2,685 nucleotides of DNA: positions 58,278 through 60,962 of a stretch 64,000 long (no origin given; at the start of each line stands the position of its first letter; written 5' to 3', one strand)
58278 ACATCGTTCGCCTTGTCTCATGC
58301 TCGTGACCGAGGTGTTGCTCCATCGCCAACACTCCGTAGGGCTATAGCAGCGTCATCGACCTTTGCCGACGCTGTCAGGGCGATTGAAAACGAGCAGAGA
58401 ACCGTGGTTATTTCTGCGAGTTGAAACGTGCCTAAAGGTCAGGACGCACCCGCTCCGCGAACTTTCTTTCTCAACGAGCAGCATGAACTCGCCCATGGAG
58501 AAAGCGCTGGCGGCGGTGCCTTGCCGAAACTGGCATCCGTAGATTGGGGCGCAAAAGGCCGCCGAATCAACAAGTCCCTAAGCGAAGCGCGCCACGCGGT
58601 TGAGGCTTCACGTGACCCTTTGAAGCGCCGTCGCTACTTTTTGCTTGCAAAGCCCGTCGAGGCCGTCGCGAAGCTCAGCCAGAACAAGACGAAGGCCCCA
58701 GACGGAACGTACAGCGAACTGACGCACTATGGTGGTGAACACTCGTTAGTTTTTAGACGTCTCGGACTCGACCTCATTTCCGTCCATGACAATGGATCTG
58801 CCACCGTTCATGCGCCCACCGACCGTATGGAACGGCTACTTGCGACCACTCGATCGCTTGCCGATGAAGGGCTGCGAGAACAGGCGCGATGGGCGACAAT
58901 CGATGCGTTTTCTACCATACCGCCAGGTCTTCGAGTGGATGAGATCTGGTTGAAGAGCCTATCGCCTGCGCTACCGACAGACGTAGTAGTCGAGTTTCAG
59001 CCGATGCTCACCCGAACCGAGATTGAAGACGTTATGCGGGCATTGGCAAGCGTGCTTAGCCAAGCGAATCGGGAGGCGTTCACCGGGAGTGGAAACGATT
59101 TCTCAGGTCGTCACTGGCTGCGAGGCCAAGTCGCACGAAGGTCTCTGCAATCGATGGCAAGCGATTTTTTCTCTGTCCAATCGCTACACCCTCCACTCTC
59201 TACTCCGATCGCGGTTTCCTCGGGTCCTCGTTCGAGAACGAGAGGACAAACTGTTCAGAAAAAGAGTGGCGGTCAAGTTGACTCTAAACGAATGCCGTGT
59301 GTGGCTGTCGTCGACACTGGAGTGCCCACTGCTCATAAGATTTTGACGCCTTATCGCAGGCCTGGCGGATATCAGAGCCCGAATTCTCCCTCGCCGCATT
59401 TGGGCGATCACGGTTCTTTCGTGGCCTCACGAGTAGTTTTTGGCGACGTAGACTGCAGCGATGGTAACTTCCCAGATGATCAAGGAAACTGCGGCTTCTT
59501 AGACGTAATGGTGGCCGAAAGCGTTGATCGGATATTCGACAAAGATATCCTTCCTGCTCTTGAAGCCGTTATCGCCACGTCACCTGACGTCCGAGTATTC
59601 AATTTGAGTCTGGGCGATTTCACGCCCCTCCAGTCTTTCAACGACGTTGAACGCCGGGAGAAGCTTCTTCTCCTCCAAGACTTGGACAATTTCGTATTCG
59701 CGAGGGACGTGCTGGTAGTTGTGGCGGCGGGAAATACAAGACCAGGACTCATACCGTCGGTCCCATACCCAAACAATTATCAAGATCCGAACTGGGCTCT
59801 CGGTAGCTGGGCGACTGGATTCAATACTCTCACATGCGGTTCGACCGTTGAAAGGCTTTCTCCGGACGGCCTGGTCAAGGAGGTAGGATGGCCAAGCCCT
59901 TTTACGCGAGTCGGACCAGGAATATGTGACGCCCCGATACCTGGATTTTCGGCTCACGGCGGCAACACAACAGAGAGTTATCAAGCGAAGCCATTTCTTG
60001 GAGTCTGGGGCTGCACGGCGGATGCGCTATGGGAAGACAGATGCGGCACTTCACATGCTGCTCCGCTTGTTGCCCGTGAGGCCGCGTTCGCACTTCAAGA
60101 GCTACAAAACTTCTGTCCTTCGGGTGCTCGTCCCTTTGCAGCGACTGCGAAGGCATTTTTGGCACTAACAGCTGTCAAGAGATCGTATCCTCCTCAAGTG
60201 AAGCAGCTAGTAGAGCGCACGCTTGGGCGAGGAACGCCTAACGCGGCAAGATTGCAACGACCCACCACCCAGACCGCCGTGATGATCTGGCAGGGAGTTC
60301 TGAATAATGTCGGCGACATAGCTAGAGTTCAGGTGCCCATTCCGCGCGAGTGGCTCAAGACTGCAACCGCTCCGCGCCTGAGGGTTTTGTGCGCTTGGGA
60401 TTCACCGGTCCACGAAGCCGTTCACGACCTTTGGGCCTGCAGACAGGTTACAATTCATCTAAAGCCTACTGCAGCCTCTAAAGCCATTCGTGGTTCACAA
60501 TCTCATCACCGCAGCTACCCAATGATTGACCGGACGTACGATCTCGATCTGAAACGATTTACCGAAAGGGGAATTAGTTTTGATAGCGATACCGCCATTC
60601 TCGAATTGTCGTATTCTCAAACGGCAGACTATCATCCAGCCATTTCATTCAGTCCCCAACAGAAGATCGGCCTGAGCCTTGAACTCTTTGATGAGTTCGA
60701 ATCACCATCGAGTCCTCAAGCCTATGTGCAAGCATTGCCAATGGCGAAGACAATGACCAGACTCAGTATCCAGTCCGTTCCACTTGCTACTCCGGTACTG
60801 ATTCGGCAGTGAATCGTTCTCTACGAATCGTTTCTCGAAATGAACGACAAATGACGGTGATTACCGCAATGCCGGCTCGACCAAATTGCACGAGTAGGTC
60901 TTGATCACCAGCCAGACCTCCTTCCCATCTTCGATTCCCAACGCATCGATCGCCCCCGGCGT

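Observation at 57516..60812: Coupled AAA+ ATPase and cytoplasmic S8 subtilase on a lower-GC islet: IetAS-like candidate anti-phage system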

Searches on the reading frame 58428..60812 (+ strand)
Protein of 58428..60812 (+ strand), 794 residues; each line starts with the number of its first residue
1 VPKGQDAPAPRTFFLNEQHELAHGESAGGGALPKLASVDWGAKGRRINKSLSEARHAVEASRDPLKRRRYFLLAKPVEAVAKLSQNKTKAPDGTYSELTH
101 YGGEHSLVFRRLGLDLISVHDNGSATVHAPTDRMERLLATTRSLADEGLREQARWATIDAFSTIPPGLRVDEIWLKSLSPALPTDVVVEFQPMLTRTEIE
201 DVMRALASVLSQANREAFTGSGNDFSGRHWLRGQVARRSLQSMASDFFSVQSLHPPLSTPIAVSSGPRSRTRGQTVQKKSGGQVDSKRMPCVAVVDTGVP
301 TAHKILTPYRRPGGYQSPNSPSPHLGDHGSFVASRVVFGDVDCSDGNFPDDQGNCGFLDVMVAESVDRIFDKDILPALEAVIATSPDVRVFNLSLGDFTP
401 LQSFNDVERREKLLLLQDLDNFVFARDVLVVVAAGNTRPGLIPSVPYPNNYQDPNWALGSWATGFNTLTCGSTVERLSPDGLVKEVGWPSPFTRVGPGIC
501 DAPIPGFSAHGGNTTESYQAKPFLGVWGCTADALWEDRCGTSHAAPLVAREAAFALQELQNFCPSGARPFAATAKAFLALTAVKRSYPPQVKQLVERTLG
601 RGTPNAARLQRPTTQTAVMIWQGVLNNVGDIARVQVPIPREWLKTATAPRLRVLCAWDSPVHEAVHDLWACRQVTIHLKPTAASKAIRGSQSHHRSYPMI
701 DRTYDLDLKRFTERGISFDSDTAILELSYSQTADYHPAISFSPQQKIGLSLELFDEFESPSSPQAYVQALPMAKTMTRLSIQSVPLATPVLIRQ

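Call 4: search_protein_families(library=padloc, proteins=[window:58428-60809:+], max_evalue=0.01)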
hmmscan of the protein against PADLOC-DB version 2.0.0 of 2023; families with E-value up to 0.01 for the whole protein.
window:58428-60809:+ (794 aa): 7 families
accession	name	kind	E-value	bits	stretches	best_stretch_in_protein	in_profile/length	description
PDLC02197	IetS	-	1.7e-40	137.1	1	242-640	214-592/749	-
PDLC02201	IetS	-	4.8e-20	69.4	1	284-640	249-583/781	-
PDLC02198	IetS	-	3.7e-17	59.6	1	286-655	250-652/795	-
PDLC02200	IetS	-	3.9e-16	56.4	1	273-625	253-594/780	-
PDLC02199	IetS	-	3e-15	53.5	1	283-553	309-577/826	-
PDLC04233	IetS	-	2.8e-11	40.2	1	539-690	602-768/855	-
PDLC02202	IetS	-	7.5e-07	25.8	1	286-549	294-529/780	-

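Call 5: search_protein_families(library=pfam, proteins=[window:58428-60809:+], max_evalue=0.01)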
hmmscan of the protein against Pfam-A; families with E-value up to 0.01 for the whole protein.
window:58428-60809:+ (794 aa): 1 family
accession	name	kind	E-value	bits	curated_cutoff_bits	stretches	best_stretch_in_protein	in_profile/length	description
PF00082.27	Peptidase_S8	-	1.6e-17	64.2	21.8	1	290-584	4-275/288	Subtilase family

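Call 6: search_protein_families(library=ncbifam, proteins=[window:58428-60809:+], max_evalue=0.01)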
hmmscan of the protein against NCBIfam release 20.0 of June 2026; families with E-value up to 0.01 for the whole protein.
window:58428-60809:+ (794 aa): 2 families
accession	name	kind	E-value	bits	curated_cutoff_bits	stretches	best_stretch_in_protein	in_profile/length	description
NF042956.1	IteS_antiphage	equivalog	8.4e-36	123.5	900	1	246-607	217-556/747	S8 family anti-phage peptidase IteS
TIGR03921.1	T7SS_mycosin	equivalog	1.5e-06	27.5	278.75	1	382-455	110-176/353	type VII secretion-associated serine protease mycosin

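Call 13: find_homologous_proteins(query=window:58428-60809:+, max_evalue=0.00001)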
Query window:58428-60809:+ (794 aa): 636 proteins with E <= 0.00001 among 8000 candidates; the best 120 are listed.
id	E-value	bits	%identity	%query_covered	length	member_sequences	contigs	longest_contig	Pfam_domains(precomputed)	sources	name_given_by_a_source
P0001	0.0e+0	1828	100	100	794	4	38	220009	PF00082.28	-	-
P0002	0.0e+0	1824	100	100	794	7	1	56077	PF00082.28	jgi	-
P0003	0.0e+0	1271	69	100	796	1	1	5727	PF00082.28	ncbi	-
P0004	0.0e+0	1263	68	100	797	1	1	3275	PF00082.28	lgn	-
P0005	0.0e+0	1066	60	100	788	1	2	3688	PF00082.28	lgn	-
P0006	0.0e+0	1065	69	83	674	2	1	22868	PF00082.28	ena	-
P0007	4.7e-282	956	55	100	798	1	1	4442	PF00082.28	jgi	jgi:hypothetical protein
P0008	6.9e-281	952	54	100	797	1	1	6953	PF00082.28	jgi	jgi:hypothetical protein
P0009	1.3e-278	945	54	98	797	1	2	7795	PF00082.28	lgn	-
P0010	9.0e-278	942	54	97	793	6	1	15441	PF00082.28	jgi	jgi:hypothetical protein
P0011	1.4e-277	941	54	100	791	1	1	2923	PF00082.28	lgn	-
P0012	1.7e-277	941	53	97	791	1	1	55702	PF00082.28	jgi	jgi:hypothetical protein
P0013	9.5e-276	935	53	100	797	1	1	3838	PF00082.28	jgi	jgi:hypothetical protein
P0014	1.7e-275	934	54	99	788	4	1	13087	PF00082.28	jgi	-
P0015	3.3e-275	933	54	100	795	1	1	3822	PF00082.28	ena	-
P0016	3.9e-275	933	55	100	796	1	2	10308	PF00082.28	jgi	jgi:hypothetical protein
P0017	6.7e-275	932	54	100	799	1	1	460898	PF00082.28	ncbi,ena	-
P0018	4.6e-274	929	53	100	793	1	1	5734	PF00082.28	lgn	-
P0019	2.1e-273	927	54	99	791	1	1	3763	PF00082.28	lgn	-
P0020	3.0e-272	923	52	99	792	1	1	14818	PF00082.28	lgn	-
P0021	4.4e-272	923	52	100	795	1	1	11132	PF00082.28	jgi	jgi:hypothetical protein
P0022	1.4e-271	921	52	99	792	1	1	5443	PF00082.28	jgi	jgi:hypothetical protein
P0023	2.1e-270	917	53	100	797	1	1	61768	PF00082.28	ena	-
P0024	3.6e-270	917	51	99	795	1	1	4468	PF00082.28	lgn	-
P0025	3.7e-270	917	54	100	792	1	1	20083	PF00082.28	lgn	-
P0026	4.9e-270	916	54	100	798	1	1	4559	PF00082.28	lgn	-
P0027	4.4e-269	913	54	99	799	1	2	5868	PF00082.28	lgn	-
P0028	4.6e-269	913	52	99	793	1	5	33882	PF00082.28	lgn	-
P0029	1.1e-268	912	53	99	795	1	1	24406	PF00082.28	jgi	-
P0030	1.8e-268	911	54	100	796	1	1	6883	PF00082.28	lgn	-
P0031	2.4e-268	911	53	99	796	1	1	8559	PF00082.28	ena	-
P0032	3.5e-268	910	52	99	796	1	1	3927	PF00082.28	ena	-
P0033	3.0e-266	904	51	99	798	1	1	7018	PF00082.28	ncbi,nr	ncbi:MAG: S8 family serine peptidase [Polyangiaceae bacterium]|nr:S8 family serine peptidase [Polyan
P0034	4.1e-266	903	52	99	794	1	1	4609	PF00082.28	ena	-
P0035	1.3e-264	898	52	100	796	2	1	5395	PF00082.28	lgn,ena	-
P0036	1.9e-264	898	51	97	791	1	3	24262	PF00082.28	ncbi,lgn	-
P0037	4.9e-264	896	52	99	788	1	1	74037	PF00082.28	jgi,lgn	jgi:hypothetical protein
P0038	5.3e-264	896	51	100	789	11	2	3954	PF00082.28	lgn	-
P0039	9.5e-264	895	52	99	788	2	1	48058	PF00082.28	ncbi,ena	-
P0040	1.7e-263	895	52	99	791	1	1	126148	PF00082.28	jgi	jgi:hypothetical protein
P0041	2.4e-263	894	52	99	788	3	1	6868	PF00082.28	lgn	-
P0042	5.2e-263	893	52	99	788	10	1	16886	PF00082.28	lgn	-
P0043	2.8e-261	887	51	99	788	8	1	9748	PF00082.28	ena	-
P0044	2.2e-260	884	52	99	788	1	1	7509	PF00082.28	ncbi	-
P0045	2.2e-260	884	52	99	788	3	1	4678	PF00082.28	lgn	-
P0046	4.7e-260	883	52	100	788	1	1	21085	PF00082.28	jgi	jgi:hypothetical protein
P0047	8.1e-260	882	50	100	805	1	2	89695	PF00082.28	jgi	-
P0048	3.7e-259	880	52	99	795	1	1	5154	PF00082.28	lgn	-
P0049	8.6e-259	879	52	99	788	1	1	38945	PF00082.28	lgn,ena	-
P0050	1.8e-258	878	52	99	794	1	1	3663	PF00082.28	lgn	-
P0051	4.4e-258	877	50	99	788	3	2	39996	PF00082.28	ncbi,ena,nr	ncbi:MAG TPA: S8 family serine peptidase [Verrucomicrobiae bacterium]|nr:S8 family serine peptidase 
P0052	4.5e-258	877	50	99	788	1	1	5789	PF00082.28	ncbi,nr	ncbi:MAG: S8 family serine peptidase [Acidobacteriia bacterium]|nr:S8 family serine peptidase [Terri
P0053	1.3e-257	875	51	100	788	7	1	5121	PF00082.28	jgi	jgi:hypothetical protein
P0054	2.8e-257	874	51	99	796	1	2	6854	PF00082.28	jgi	-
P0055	3.4e-257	874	51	99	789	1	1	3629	PF00082.28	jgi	jgi:hypothetical protein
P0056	3.8e-257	874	52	99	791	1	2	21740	PF00082.28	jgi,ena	jgi:hypothetical protein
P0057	4.3e-257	873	53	99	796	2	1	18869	PF00082.28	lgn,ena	-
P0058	6.7e-257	873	51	100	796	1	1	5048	PF00082.28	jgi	jgi:hypothetical protein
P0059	9.0e-257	872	50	99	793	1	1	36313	PF00082.28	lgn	-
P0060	3.2e-256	870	49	100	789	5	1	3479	PF00082.28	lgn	-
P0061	3.5e-256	870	51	99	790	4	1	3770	PF00082.28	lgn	-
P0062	6.0e-256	870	51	99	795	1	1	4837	PF00082.28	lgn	-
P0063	8.7e-256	869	50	99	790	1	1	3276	PF00082.28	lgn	-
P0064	1.1e-255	869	49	100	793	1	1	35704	PF00082.28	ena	-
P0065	1.2e-255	869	50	99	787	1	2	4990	PF00082.28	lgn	-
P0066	1.5e-255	868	50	99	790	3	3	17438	PF00082.28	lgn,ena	-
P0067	1.6e-255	868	51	99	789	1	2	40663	PF00082.28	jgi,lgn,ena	-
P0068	5.0e-255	867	51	99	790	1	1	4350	PF00082.28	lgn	-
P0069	1.7e-254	865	52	97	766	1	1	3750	PF00082.28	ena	-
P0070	2.3e-254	864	51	99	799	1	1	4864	PF00082.28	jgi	jgi:hypothetical protein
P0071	3.9e-254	864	51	99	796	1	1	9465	PF00082.28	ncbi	-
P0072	1.3e-253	862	50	100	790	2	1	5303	PF00082.28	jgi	-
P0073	2.0e-253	861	51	99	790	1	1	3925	PF00082.28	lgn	-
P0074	5.8e-253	860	49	99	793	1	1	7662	PF00082.28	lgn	-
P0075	7.6e-253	859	49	99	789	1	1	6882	PF00082.28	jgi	jgi:hypothetical protein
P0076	8.5e-253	859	51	99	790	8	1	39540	PF00082.28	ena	-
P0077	1.1e-252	859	50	99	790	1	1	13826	PF00082.28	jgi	jgi:hypothetical protein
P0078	3.0e-252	857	49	100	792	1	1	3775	PF00082.28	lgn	-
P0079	5.8e-252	856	50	100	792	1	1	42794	PF00082.28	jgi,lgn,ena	-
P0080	7.3e-252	856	51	99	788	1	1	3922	PF00082.28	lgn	-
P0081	9.2e-252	856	50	100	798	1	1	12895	PF00082.28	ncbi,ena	-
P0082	9.4e-252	856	51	100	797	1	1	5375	PF00082.28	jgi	jgi:hypothetical protein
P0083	2.3e-251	854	51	99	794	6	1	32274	PF00082.28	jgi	jgi:hypothetical protein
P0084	3.7e-251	854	49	99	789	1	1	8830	PF00082.28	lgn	-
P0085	2.2e-250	851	49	99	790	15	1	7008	PF00082.28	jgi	jgi:hypothetical protein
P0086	3.0e-250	851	50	100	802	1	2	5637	PF00082.28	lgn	-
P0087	5.1e-250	850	50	99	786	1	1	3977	PF00082.28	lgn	-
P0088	1.7e-249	848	51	100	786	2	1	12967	PF00082.28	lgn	-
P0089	2.4e-249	848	50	99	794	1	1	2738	PF00082.28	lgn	-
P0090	7.2e-249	846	50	99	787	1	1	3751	PF00082.28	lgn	-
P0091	9.8e-249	846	49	100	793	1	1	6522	PF00082.28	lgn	-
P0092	3.3e-248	844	50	100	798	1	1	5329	PF00082.28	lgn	-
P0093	8.5e-248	843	49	100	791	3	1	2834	PF00082.28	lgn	-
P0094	1.7e-247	842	50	98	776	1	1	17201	PF00082.28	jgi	jgi:hypothetical protein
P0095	4.0e-247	840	49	100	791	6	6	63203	PF00082.28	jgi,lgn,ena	jgi:hypothetical protein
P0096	4.4e-247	840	51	99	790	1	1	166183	PF00082.28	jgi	jgi:hypothetical protein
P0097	5.2e-247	840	49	99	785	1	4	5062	PF00082.28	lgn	-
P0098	6.4e-247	840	50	99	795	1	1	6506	PF00082.28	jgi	jgi:hypothetical protein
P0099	8.2e-247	839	50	99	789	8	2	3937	PF00082.28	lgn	-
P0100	9.9e-247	839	51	99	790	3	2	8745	PF00082.28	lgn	-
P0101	1.2e-246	839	49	99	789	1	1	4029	PF00082.28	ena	-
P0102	1.7e-246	838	49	100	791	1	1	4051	PF00082.28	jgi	jgi:Subtilase family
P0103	2.2e-246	838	51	99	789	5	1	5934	PF00082.28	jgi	jgi:hypothetical protein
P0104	4.2e-246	837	48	100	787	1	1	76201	PF00082.28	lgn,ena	-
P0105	4.8e-246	837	52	91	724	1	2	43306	PF00082.28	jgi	jgi:hypothetical protein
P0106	5.0e-246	837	51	99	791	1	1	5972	PF00082.28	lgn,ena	-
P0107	5.6e-246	837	50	99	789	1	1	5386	PF00082.28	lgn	-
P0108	2.0e-245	835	47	100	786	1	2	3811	PF00082.28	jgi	jgi:hypothetical protein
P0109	3.3e-245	834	50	100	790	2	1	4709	PF00082.28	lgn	-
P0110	3.3e-245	834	49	99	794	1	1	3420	PF00082.28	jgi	jgi:Subtilase family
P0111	4.5e-245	834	49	99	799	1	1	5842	PF00082.28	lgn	-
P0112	5.3e-245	833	49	99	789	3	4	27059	PF00082.28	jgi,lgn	jgi:hypothetical protein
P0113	6.6e-245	833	49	99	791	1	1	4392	PF00082.28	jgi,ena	jgi:hypothetical protein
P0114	7.1e-245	833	50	100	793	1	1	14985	PF00082.28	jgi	-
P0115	7.3e-245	833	51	99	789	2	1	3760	PF00082.28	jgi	-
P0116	1.0e-244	832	50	100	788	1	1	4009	PF00082.28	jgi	jgi:hypothetical protein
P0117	1.3e-244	832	50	99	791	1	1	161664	PF00082.28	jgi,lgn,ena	-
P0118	1.5e-244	832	49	100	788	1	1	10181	PF00082.28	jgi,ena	-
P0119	2.4e-244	831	50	99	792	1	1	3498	PF00082.28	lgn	-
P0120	3.4e-244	831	48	100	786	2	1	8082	PF00082.28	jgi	jgi:hypothetical protein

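Call 16: search_solved_structures(query=window:58428-60809:+, max_evalue=0.01, show_alignments=1)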
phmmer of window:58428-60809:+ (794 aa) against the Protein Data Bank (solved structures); distinct sequences matched with E-value up to 0.01: 0.

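Call 20: find_encoding_contigs(protein=window:58428-60812:+, flank=10000, max_places=6)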
Protein window:58428-60812:+ (794 aa): 24 contigs read that carry it; 4 places shown.
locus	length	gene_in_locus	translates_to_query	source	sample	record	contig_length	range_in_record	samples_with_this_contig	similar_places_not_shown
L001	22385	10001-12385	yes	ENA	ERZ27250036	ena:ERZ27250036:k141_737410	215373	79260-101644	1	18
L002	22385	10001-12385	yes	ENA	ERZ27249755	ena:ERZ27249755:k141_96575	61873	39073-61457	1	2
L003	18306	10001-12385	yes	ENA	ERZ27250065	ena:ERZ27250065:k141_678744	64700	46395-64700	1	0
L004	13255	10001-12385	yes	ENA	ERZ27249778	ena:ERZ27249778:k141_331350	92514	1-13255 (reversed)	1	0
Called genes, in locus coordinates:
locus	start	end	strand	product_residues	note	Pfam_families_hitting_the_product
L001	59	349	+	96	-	-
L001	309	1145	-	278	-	PF00106:adh_short, PF08659:KR, PF13561:adh_short_C2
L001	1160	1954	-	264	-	PF00378:ECH_1, PF16113:ECH_2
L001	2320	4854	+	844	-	PF00501:AMP-binding, PF00550:PP-binding, PF01553:Acyltransferase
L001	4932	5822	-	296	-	-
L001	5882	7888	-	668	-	PF06480:FtsH_ext (weak), PF00004:AAA, PF07728:AAA_5 (faint), PF17862:AAA_lid_3, PF01434:Peptidase_M41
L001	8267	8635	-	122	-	-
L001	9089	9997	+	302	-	PF00004:AAA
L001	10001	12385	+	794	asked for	PF00082:Peptidase_S8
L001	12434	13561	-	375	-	PF13476:AAA_23 (weak), PF00005:ABC_tran, PF03459:TOBE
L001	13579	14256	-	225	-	PF00528:BPD_transp_1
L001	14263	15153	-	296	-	PF13531:SBP_bac_11, PF01547:SBP_bac_1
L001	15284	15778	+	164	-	PF01625:PMSR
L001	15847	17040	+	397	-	PF00535:Glycos_transf_2, PF26629:GT2_TM_C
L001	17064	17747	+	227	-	PF13489:Methyltransf_23, PF01209:Ubie_methyltran (weak), PF08241:Methyltransf_11, PF08242:Methyltransf_12, PF13649:Methyltransf_25, PF13847:Methyltransf_31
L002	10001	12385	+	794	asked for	PF00082:Peptidase_S8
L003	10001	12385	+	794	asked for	PF00082:Peptidase_S8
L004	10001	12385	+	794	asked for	PF00082:Peptidase_S8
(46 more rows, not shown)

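Call 21: find_related_loci(query=A1, collection=genome_contigs, flank=10000)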
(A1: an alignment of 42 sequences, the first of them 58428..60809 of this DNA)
Query A1 (794 aa) in genome_contigs; peptide patterns used: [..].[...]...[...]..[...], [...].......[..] (x = any residue, [..] = any of these).
149 stretches matched a pattern; 78 encode a relative of the query (tblastn E <= 1e-3); 75 distinct loci.
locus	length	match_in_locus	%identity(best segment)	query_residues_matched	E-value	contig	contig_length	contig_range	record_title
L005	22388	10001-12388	54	1-793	0e+0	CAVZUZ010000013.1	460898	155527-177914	MAG: Thermoanaerobaculaceae bacterium isolate MFD06742.bin.2.42 genome assembly, contig: contig_28427, whole genome shot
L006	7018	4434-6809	51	8-793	0e+0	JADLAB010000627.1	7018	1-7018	MAG: Polyangiaceae bacterium isolate SJ101 c_000001312660, whole genome shotgun sequence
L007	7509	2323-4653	52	10-793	0e+0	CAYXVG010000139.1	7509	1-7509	MAG TPA_asm: uncultured Solibacteraceae bacterium isolate SRP141376_co4_146 genome assembly, contig: NODE_15887_length_7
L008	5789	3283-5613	50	10-793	0e+0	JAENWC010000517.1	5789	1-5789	MAG: Terriglobia bacterium isolate 3_4_m_bin7 c_000004711729, whole genome shotgun sequence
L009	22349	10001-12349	51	1-793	0e+0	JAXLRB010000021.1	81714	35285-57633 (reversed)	MAG: Vicinamibacterales bacterium isolate STL-ACI18 C3.94.fa-21, whole genome shotgun sequence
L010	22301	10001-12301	51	10-781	0e+0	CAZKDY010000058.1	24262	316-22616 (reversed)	MAG TPA_asm: uncultured Polyangiaceae bacterium isolate binchicken_co235_271 genome assembly, contig: NODE_5075_length_2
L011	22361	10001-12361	49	1-794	0e+0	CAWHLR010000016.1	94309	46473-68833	MAG: uncultured Verrucomicrobiae bacterium isolate MFD04780.bin.2.51 genome assembly, contig: contig_25113, whole genome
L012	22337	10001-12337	50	9-793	0e+0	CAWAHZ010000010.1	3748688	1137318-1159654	MAG: Bryobacterales bacterium isolate MFD04434.bin.1.11 genome assembly, contig: contig_762, whole genome shotgun sequen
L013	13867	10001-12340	50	9-793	0e+0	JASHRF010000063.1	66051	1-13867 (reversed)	MAG: Acidobacteriaceae bacterium isolate JOPF094 JOPF_N141_contig_59071, whole genome shotgun sequence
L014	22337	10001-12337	51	10-793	0e+0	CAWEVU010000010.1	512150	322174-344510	MAG: uncultured Acidobacteriota bacterium isolate MFD09222.bin.1.119 genome assembly, contig: contig_57567, whole genome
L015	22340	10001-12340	49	9-793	0e+0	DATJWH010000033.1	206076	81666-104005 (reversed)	MAG TPA_asm: Candidatus Limnocylindrales bacterium isolate SMAG_U15094 k141_3069929, whole genome shotgun sequence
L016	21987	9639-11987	50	1-793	0e+0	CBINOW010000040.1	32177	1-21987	MAG TPA_asm: uncultured Oleiharenicola sp. isolate SRR16817057_binner13_Refined_19 genome assembly, contig: ERZ27394128.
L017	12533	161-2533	48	1-789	0e+0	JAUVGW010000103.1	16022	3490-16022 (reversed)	MAG: Phycisphaerae bacterium isolate CSMAG_386 CSMAG_386_k141_816529_length_16022_cov_8.0000, whole genome shotgun seque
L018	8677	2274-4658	48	1-793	0e+0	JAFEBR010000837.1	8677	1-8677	MAG: Planctomycetota bacterium isolate SZAS-5 LIN-644__838__length-8677, whole genome shotgun sequence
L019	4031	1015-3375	49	1-793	0e+0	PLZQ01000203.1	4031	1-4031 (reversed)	MAG: Limisphaerales bacterium isolate palsa_1440 73.20120700_P3D.123_contig_289562, whole genome shotgun sequence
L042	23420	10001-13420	50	10-788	0e+0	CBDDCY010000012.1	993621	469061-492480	MAG: Bryobacterales bacterium isolate 5f7a3f53-26fe-4b4e-9bac-cb7db0b77625 genome assembly, contig: contig_12, whole gen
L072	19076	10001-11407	46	325-793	2e-128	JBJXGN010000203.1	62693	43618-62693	MAG: Kofleriaceae bacterium isolate F1F2.bin.256 k127_3521732, whole genome shotgun sequence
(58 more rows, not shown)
